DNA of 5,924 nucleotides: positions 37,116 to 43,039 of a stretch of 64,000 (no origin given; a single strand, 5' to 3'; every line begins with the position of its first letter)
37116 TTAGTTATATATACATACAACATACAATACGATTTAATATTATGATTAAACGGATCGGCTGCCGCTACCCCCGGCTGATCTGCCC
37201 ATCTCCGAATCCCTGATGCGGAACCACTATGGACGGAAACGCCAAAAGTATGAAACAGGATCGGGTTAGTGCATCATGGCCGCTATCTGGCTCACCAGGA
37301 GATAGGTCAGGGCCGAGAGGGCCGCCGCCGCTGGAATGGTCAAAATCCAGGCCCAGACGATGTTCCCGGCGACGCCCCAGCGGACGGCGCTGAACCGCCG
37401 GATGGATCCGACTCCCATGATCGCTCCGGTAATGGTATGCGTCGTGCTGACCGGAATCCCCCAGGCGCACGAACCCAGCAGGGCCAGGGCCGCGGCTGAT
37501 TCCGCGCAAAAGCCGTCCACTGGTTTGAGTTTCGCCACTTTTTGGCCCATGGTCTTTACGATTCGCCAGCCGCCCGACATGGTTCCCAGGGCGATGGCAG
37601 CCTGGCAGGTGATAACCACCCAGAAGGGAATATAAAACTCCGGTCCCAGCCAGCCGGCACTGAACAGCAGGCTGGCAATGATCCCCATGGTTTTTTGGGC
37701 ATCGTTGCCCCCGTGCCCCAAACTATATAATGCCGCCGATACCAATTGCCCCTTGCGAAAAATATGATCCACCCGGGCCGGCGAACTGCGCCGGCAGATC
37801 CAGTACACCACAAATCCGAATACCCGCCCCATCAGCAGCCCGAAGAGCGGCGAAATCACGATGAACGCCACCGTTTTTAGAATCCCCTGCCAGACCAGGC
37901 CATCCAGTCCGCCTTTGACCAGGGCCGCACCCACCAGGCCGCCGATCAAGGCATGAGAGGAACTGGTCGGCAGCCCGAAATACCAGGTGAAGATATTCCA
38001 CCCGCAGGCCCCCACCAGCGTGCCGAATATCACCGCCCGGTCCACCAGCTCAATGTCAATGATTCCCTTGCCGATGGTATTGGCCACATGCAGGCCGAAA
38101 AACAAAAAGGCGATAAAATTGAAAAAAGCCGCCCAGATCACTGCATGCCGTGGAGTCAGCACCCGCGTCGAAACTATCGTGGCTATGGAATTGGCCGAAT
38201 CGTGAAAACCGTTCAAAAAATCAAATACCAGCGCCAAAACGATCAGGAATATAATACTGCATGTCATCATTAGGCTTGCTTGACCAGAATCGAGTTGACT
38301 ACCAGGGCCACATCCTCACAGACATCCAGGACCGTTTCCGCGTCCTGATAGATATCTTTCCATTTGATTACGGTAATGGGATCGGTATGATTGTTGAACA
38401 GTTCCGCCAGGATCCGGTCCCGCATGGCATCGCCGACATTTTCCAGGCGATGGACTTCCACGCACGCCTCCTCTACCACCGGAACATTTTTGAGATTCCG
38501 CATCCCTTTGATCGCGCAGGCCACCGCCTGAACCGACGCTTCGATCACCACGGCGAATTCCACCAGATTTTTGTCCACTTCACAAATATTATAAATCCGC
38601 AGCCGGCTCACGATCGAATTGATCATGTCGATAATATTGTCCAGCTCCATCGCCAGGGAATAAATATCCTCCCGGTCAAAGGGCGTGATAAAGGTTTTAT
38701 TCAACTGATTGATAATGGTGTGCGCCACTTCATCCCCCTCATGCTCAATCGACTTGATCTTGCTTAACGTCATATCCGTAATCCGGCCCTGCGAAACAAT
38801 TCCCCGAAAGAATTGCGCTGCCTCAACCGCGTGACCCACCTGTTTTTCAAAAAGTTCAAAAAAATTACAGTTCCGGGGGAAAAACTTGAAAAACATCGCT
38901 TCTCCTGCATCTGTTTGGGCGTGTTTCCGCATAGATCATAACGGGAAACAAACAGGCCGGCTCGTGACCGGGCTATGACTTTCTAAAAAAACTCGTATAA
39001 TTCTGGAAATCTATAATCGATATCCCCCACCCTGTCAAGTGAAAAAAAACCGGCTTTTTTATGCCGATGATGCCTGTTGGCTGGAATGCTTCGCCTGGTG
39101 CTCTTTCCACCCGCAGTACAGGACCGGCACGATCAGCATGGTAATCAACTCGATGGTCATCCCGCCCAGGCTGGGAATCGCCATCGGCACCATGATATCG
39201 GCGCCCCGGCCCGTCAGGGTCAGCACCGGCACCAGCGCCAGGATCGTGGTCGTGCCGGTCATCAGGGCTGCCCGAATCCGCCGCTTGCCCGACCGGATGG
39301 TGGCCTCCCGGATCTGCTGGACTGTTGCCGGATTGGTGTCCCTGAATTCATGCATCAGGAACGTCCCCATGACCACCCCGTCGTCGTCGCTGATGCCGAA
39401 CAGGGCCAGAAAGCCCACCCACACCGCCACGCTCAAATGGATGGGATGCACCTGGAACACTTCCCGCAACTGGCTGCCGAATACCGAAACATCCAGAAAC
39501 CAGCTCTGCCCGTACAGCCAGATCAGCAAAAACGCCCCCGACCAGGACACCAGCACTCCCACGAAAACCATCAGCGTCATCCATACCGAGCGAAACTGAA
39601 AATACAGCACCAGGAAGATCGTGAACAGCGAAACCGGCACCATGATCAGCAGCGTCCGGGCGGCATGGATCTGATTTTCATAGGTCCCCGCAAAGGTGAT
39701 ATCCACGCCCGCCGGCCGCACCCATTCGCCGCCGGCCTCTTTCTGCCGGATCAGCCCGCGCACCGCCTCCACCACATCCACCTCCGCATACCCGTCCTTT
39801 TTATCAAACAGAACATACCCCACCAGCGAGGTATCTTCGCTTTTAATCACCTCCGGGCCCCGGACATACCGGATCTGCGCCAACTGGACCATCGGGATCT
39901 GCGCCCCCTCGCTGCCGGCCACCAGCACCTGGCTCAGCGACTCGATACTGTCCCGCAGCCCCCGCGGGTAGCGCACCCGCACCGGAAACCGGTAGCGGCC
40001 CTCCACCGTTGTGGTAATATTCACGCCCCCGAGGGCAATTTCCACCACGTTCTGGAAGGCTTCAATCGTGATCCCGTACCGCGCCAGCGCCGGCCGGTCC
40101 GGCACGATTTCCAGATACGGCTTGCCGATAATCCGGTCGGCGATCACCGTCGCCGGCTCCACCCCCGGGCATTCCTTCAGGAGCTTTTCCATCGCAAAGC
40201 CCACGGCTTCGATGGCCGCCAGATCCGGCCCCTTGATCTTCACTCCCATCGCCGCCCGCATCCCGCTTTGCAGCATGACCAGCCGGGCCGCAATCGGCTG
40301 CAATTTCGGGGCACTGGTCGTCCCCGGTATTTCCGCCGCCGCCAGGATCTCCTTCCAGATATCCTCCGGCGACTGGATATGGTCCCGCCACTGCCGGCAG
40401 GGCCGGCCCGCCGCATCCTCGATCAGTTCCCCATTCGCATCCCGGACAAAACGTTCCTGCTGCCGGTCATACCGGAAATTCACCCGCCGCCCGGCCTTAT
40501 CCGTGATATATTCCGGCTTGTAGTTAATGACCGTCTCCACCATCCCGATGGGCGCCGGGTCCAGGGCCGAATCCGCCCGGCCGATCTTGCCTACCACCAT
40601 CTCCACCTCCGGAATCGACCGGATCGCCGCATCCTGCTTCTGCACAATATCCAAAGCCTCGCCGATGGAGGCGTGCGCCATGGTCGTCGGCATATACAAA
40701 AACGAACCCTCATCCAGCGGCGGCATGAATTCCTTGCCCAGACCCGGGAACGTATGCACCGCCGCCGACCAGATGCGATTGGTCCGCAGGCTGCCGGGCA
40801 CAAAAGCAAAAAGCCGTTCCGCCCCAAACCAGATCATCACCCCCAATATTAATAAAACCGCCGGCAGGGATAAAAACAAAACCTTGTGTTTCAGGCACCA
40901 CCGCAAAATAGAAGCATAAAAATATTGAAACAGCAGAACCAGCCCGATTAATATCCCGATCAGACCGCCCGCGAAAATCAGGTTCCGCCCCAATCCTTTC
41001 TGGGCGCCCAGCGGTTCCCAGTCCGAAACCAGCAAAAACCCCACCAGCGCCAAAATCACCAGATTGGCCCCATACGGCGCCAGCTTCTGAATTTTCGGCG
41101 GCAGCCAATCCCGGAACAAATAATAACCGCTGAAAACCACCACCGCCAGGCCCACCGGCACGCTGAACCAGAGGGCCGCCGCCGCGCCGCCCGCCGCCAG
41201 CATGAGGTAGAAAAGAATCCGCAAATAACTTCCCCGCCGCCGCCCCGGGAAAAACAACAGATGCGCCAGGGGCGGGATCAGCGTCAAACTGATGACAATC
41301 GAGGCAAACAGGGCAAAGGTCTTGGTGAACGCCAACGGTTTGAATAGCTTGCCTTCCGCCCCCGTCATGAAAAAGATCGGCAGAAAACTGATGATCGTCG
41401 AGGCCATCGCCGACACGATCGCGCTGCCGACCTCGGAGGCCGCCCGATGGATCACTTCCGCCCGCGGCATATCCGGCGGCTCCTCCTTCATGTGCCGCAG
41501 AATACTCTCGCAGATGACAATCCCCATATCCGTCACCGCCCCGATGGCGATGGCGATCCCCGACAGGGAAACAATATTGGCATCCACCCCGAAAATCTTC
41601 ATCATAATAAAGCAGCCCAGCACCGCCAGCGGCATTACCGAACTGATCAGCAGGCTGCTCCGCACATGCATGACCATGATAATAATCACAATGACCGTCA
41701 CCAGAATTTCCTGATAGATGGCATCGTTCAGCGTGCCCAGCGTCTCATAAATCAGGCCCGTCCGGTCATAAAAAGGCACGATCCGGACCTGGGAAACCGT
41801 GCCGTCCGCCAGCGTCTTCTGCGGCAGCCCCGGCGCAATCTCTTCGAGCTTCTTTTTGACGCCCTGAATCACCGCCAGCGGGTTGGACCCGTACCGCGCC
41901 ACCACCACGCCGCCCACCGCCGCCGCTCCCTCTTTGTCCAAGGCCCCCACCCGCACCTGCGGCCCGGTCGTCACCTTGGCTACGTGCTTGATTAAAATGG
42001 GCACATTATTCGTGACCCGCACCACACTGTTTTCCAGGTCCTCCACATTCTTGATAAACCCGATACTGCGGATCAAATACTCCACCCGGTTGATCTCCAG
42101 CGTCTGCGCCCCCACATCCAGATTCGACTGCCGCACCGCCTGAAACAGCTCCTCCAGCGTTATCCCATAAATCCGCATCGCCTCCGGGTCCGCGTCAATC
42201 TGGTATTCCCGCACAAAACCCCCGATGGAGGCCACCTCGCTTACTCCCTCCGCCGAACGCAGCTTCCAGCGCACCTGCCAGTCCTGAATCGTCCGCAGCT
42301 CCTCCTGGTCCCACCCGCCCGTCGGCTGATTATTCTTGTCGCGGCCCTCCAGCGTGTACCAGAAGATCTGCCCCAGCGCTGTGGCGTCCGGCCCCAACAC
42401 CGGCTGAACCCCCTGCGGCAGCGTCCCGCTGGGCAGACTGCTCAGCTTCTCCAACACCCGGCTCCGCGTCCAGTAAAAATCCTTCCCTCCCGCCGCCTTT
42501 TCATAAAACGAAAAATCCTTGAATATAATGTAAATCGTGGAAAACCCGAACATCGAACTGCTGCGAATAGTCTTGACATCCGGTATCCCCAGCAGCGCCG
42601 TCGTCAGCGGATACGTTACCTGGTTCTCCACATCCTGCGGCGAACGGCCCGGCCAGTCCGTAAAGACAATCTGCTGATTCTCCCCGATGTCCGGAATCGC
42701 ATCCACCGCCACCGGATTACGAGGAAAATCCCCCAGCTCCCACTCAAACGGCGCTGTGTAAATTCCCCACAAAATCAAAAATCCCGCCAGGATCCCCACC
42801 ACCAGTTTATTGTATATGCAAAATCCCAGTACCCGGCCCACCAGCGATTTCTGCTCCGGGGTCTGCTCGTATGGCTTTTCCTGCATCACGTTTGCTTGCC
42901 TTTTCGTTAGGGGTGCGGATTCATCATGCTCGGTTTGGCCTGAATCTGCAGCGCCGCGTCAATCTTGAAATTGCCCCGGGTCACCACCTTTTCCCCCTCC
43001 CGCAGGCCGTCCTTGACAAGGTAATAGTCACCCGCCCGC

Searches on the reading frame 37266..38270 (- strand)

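Call 69: search_protein_families(library=pfam, proteins=[window:37266-38270:-], max_evalue=0.0001)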
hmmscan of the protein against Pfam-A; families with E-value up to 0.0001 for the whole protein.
window:37266-38270:- (334 aa): 1 family
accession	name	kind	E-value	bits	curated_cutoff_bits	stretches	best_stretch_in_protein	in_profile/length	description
PF01384.25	PHO4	-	5.3e-98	328.6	33.7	1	20-319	1-350/350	Phosphate transporter family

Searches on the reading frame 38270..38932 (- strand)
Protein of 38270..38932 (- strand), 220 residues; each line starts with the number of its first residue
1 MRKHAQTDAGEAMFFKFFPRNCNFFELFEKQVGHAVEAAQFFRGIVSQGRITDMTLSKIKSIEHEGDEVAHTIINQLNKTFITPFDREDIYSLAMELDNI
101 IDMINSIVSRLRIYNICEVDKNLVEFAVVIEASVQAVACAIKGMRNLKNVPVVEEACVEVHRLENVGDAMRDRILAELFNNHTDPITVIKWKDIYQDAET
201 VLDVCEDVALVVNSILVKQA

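Call 69: search_protein_families(library=pfam, proteins=[window:38270-38932:-], max_evalue=0.0001)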
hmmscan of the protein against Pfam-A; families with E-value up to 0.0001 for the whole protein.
window:38270-38932:- (220 aa): 1 family
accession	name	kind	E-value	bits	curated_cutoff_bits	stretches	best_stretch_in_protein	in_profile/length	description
PF01865.21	PhoU_div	-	5.6e-26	91.7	24.4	1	19-217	8-213/214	Protein of unknown function DUF47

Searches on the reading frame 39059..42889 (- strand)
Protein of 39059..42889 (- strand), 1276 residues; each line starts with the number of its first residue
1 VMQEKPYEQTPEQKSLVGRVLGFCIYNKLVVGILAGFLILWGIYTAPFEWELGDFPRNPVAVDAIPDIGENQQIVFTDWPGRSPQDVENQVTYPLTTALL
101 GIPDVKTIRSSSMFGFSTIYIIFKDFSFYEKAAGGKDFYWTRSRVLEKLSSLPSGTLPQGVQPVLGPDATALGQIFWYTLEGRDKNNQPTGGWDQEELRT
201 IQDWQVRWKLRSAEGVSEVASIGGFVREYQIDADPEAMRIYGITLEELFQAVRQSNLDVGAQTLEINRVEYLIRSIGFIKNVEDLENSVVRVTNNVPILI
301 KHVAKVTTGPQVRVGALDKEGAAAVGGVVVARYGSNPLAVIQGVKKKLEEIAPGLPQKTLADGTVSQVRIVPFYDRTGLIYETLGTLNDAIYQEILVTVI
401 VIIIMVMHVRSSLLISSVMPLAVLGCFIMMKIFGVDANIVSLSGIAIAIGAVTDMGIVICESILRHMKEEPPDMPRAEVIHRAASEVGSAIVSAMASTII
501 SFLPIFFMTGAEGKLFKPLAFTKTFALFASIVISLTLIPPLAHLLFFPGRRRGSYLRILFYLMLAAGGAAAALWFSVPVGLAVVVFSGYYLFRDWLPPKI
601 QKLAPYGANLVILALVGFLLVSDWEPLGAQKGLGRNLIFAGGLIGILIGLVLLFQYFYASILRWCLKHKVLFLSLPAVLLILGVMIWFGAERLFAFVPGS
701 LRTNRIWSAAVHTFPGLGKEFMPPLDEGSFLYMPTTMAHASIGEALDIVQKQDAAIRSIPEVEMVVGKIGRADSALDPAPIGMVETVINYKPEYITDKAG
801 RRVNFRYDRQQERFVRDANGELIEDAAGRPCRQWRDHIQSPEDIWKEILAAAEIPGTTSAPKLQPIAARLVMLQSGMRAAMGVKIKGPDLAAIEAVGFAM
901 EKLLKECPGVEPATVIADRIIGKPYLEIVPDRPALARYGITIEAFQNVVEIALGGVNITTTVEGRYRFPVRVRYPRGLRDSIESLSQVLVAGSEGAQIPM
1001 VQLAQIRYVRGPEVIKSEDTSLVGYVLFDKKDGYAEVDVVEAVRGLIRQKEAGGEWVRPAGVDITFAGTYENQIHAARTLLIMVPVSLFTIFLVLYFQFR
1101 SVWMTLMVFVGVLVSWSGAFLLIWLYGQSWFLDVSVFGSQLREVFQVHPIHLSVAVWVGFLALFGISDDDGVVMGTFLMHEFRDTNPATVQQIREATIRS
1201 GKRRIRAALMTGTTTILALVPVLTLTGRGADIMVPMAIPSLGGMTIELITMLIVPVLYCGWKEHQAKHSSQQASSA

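Call 69: search_protein_families(library=pfam, proteins=[window:39059-42889:-], max_evalue=0.0001)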
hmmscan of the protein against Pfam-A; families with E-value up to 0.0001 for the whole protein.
window:39059-42889:- (1276 aa): 2 families
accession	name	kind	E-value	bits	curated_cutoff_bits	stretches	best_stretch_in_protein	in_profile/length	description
PF00873.25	ACR_tran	-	1.4e-164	549.8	28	2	58-552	28-496/1021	AcrB/AcrD/AcrF family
PF03176.21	MMPL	-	1.8e-06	27.6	20.5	0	1034-1135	101-200/333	MMPL family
